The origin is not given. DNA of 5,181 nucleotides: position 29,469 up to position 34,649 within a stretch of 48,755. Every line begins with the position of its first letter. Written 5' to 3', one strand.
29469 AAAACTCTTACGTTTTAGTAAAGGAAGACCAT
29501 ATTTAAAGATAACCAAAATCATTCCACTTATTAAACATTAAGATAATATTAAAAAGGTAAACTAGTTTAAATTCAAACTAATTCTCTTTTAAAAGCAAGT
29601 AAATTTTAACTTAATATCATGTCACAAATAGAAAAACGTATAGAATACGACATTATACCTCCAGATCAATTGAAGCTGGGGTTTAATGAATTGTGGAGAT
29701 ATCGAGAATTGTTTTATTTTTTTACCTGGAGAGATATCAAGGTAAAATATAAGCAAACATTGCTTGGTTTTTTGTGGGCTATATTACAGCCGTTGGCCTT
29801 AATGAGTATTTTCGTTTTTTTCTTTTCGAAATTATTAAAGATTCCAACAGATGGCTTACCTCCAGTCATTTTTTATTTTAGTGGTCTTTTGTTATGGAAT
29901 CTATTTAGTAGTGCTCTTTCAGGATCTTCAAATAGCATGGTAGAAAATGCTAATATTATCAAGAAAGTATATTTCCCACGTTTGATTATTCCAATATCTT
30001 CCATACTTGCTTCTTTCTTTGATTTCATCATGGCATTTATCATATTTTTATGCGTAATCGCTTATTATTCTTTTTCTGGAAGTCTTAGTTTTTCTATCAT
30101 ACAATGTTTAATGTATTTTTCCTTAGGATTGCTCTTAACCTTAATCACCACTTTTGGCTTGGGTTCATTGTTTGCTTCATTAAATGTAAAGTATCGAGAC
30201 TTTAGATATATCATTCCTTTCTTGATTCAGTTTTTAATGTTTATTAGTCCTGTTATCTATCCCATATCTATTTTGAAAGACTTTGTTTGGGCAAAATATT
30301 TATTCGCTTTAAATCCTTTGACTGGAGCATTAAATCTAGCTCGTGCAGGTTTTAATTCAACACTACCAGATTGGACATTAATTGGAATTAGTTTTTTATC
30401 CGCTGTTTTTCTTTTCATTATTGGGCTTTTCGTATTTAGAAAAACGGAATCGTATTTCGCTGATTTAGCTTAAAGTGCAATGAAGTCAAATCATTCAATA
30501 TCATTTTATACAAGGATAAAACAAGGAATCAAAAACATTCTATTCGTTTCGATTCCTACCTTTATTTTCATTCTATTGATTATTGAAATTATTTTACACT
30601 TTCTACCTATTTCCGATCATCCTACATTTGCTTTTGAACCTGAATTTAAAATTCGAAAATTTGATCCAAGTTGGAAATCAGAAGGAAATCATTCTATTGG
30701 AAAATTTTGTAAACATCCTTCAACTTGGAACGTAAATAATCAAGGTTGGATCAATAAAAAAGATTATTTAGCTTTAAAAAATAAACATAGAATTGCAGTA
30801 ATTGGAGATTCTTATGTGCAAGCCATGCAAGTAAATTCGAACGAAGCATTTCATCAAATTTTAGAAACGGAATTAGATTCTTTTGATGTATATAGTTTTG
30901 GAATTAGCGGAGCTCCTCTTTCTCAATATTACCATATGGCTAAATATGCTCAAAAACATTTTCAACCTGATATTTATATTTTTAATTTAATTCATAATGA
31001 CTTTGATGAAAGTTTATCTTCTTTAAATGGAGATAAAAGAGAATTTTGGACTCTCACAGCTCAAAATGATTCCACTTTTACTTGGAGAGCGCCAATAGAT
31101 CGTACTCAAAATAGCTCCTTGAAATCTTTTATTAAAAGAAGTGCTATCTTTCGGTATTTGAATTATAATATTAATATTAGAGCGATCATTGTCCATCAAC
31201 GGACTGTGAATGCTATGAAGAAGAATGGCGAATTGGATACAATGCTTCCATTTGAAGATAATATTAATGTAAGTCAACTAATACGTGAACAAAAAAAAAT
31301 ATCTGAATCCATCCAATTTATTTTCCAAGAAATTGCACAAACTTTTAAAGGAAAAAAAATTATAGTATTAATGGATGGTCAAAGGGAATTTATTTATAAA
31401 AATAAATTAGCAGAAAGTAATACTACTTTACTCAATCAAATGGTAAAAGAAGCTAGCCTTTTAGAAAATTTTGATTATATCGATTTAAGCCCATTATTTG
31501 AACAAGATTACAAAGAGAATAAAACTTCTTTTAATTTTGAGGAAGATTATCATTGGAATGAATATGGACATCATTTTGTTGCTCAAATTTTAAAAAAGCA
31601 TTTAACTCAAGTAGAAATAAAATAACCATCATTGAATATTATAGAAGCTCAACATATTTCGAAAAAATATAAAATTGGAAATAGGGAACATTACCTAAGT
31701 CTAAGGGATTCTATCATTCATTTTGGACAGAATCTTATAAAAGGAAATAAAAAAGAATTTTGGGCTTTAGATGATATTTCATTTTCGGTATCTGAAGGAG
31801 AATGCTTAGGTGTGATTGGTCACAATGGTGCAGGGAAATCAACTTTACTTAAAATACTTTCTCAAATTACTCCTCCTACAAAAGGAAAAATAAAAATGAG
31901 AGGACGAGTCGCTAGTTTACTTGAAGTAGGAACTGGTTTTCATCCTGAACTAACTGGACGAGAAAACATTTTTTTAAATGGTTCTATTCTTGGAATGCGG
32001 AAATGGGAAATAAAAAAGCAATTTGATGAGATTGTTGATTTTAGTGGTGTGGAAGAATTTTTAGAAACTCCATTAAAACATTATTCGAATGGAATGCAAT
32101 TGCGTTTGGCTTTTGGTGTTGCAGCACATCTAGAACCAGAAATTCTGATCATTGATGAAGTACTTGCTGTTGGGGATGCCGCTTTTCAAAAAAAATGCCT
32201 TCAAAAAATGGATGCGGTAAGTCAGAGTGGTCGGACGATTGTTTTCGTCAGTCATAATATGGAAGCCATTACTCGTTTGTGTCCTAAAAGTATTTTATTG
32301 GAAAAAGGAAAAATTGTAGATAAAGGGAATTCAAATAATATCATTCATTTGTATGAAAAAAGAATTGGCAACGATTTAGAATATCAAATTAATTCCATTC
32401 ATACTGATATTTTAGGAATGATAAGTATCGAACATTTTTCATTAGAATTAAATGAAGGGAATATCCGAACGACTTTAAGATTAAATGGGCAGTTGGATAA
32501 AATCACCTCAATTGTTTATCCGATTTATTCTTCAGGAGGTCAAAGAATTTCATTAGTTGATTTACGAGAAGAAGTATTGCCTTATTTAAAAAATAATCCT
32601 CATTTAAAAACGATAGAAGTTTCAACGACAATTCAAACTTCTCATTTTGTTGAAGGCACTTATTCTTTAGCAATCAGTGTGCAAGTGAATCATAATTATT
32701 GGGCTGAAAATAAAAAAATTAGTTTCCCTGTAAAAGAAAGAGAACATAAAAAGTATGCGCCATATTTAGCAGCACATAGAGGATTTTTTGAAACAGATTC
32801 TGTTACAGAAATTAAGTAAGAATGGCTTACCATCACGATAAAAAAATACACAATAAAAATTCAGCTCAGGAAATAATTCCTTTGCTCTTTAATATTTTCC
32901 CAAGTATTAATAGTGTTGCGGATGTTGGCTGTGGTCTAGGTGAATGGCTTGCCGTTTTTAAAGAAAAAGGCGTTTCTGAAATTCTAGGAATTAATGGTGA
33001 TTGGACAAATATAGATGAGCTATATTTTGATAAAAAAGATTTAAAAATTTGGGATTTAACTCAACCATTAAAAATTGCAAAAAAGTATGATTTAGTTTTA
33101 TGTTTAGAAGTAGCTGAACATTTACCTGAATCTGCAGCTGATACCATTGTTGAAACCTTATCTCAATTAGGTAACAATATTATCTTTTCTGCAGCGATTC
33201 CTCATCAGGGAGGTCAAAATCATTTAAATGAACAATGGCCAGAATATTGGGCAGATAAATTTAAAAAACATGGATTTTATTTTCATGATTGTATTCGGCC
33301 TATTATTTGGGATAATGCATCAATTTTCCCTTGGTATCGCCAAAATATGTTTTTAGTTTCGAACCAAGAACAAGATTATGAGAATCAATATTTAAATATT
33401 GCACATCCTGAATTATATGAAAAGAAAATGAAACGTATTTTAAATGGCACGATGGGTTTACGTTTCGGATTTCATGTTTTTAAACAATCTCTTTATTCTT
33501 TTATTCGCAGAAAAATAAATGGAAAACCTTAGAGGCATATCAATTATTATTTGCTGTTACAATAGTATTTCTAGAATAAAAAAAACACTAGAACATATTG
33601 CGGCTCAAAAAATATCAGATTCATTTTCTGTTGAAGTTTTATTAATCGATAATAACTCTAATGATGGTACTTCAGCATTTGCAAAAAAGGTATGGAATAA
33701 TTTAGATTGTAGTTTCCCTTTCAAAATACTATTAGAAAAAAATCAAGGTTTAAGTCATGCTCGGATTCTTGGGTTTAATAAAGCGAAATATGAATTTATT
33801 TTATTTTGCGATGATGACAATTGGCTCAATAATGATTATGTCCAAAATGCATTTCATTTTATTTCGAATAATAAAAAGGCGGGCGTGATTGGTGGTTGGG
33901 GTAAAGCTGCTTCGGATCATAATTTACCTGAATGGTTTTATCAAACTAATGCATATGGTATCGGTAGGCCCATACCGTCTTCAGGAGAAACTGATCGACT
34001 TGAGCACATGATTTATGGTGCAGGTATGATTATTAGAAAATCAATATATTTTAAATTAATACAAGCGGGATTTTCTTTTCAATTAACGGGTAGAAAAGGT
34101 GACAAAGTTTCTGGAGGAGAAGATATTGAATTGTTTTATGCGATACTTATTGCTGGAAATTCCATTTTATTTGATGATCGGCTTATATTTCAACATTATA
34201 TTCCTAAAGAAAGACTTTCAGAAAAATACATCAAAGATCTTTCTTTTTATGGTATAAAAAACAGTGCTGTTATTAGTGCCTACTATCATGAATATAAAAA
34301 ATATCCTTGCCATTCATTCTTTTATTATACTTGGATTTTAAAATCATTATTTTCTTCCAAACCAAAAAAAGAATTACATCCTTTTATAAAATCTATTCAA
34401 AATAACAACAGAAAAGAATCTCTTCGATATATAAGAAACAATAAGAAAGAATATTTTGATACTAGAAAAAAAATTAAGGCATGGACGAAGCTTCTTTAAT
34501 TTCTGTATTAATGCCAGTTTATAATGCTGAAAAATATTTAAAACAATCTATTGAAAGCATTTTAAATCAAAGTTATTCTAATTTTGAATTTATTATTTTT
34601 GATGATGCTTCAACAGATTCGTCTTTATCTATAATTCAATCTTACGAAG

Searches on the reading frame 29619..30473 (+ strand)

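Call 68: search_protein_families(library=pfam, proteins=[window:29619-30473:+], max_evalue=0.00001)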
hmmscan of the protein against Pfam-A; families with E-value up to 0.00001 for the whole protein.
window:29619-30473:+ (284 aa): 1 family
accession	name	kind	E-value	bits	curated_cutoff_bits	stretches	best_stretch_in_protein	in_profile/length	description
PF01061.29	ABC2_membrane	-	3.5e-18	66.4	26.9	1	31-245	2-210/211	ABC-2 type transporter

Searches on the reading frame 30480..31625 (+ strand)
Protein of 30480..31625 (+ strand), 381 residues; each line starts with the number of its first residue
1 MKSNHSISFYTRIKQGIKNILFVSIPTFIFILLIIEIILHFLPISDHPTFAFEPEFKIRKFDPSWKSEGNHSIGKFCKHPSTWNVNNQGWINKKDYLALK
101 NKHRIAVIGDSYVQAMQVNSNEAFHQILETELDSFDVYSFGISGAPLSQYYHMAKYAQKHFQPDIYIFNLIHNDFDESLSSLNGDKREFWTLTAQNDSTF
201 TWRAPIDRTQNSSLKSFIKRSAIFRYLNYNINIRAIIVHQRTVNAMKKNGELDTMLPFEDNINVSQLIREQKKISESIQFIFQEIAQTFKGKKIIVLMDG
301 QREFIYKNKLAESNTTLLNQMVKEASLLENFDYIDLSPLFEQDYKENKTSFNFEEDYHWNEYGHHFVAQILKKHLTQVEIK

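Call 68: search_protein_families(library=pfam, proteins=[window:30480-31625:+], max_evalue=0.00001)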
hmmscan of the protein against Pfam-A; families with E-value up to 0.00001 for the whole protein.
window:30480-31625:+ (381 aa): 3 families
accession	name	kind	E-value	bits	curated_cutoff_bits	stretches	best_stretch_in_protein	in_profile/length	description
PF00657.28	Lipase_GDSL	-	8.4e-10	39.6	23.6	1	105-369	1-206/208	GDSL-like Lipase/Acylhydrolase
PF16822.11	ALGX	-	2.9e-08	34.2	26.5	0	290-377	42-132/268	SGNH hydrolase-like domain, acetyltransferase AlgX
PF13472.12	Lipase_GDSL_2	-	9.5e-08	33.2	32.9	1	107-365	1-177/178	GDSL-like Lipase/Acylhydrolase family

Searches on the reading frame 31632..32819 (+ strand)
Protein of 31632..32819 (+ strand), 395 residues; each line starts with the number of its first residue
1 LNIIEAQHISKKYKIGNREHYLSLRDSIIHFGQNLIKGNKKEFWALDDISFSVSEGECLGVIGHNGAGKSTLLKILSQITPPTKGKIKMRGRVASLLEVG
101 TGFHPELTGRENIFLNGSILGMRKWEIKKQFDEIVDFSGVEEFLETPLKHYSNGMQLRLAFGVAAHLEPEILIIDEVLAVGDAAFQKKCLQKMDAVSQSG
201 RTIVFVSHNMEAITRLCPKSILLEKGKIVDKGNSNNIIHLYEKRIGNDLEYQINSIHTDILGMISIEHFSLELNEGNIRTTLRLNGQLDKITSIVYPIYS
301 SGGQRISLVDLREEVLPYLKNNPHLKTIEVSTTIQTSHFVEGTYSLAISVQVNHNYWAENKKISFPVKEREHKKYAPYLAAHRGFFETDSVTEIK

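Call 68: search_protein_families(library=pfam, proteins=[window:31632-32819:+], max_evalue=0.00001)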
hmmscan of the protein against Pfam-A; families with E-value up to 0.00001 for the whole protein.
window:31632-32819:+ (395 aa): 1 family
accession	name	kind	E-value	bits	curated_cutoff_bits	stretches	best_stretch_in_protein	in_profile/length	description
PF00005.33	ABC_tran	-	1.5e-23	84.4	25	1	46-177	1-135/137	ABC transporter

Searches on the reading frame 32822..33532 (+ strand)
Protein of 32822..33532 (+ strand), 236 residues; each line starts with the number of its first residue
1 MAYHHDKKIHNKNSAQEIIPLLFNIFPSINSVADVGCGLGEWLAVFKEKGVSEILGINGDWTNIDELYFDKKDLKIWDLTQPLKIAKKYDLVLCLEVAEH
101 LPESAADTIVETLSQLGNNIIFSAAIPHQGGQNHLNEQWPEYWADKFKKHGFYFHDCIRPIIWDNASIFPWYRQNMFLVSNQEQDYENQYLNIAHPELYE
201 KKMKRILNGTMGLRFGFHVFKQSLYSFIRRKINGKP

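Call 68: search_protein_families(library=pfam, proteins=[window:32822-33532:+], max_evalue=0.00001)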
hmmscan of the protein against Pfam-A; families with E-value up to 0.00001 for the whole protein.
window:32822-33532:+ (236 aa): 1 family
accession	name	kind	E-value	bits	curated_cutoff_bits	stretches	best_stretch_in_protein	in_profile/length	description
PF13489.12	Methyltransf_23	-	3.3e-09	37.1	27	1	13-154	7-145/164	Methyltransferase domain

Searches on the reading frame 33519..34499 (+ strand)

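Call 68: search_protein_families(library=pfam, proteins=[window:33519-34499:+], max_evalue=0.00001)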
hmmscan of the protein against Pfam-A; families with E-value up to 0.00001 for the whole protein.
window:33519-34499:+ (326 aa): 3 families
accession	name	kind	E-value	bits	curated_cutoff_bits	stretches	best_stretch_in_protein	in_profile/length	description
PF00535.33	Glycos_transf_2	-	1.4e-24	87.4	23.3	1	8-176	1-163/168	Glycosyl transferase family 2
PF13641.12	Glyco_tranf_2_3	-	1.6e-11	45.1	27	1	7-239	3-222/230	Glycosyltransferase like family 2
PF10111.15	Glyco_tranf_2_2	-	1.1e-06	28.8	27.3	1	8-115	1-106/276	Glycosyltransferase like family 2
